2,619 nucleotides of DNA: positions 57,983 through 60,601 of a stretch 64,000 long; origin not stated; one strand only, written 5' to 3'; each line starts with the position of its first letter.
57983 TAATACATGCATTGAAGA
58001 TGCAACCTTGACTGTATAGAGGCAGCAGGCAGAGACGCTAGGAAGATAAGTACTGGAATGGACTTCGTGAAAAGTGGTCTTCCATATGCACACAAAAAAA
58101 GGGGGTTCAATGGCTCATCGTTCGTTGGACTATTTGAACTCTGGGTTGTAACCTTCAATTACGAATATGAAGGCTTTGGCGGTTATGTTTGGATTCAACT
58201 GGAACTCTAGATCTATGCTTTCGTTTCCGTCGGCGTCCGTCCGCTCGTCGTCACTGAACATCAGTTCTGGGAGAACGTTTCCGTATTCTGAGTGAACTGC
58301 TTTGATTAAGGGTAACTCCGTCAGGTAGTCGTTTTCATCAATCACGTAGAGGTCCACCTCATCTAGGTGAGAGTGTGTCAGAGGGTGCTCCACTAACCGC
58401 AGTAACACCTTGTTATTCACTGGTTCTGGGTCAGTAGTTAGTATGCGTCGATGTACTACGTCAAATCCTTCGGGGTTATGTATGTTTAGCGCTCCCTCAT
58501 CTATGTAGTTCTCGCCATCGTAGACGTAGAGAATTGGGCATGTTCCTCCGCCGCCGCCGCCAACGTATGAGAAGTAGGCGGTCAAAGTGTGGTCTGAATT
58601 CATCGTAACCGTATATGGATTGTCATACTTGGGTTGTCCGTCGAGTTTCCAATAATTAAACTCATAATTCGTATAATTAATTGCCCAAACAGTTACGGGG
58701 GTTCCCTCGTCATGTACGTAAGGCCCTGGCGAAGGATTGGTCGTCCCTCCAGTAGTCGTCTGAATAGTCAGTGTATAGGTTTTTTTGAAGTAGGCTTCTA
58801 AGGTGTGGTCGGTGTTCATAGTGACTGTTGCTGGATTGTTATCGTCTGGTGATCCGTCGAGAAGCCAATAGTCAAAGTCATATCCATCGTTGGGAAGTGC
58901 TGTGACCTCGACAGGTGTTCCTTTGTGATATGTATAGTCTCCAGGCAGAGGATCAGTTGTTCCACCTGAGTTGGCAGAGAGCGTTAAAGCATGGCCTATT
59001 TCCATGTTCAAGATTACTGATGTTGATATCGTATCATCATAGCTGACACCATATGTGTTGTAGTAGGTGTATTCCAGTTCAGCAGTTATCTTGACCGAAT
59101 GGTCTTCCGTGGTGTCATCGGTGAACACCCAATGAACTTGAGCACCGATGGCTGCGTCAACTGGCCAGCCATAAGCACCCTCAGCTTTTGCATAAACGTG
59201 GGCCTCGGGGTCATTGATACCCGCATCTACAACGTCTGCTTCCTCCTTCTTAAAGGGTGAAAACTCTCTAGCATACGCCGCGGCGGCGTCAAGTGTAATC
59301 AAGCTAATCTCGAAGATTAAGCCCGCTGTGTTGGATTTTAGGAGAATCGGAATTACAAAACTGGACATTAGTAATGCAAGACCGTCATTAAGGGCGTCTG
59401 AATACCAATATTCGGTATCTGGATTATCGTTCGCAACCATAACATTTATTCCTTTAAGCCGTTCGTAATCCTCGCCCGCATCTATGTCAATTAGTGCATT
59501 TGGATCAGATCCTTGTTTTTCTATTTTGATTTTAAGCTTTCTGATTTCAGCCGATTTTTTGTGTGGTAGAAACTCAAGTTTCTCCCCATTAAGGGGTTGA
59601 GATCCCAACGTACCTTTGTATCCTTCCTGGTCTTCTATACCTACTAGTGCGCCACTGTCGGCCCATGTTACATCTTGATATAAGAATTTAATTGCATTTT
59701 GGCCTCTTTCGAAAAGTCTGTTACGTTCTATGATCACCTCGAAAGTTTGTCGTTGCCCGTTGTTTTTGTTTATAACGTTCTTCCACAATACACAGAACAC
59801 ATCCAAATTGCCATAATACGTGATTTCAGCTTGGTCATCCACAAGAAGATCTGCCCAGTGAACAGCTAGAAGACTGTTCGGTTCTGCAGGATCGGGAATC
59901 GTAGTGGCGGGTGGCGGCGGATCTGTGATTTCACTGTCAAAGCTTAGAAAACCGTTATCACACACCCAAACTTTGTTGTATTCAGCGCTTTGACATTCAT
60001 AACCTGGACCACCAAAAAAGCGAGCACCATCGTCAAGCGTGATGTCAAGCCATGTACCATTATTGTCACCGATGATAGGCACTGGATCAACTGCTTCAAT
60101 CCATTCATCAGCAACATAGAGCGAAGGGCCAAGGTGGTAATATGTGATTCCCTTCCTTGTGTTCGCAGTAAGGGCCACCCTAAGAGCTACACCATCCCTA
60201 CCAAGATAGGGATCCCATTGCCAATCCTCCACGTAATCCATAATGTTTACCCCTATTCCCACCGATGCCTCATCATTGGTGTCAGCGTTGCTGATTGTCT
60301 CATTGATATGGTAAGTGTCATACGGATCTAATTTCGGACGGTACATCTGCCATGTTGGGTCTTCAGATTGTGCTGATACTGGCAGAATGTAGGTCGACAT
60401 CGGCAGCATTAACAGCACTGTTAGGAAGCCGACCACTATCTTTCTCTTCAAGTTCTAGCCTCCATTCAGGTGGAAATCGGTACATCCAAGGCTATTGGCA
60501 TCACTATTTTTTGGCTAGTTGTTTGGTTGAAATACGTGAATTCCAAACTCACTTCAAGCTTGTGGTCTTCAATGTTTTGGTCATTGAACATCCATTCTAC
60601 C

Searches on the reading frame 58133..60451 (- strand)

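Call 104: search_protein_families(library=pfam, proteins=[window:58133-60451:-], max_evalue=0.00001)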
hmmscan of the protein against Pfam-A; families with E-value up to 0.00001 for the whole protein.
window:58133-60451:- (773 aa): 1 family
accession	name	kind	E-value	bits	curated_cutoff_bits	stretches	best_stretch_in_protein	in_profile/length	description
PF18998.6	Flg_new_2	-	1.8e-22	79.6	23.6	2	488-557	2-71/73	Divergent InlB B-repeat domain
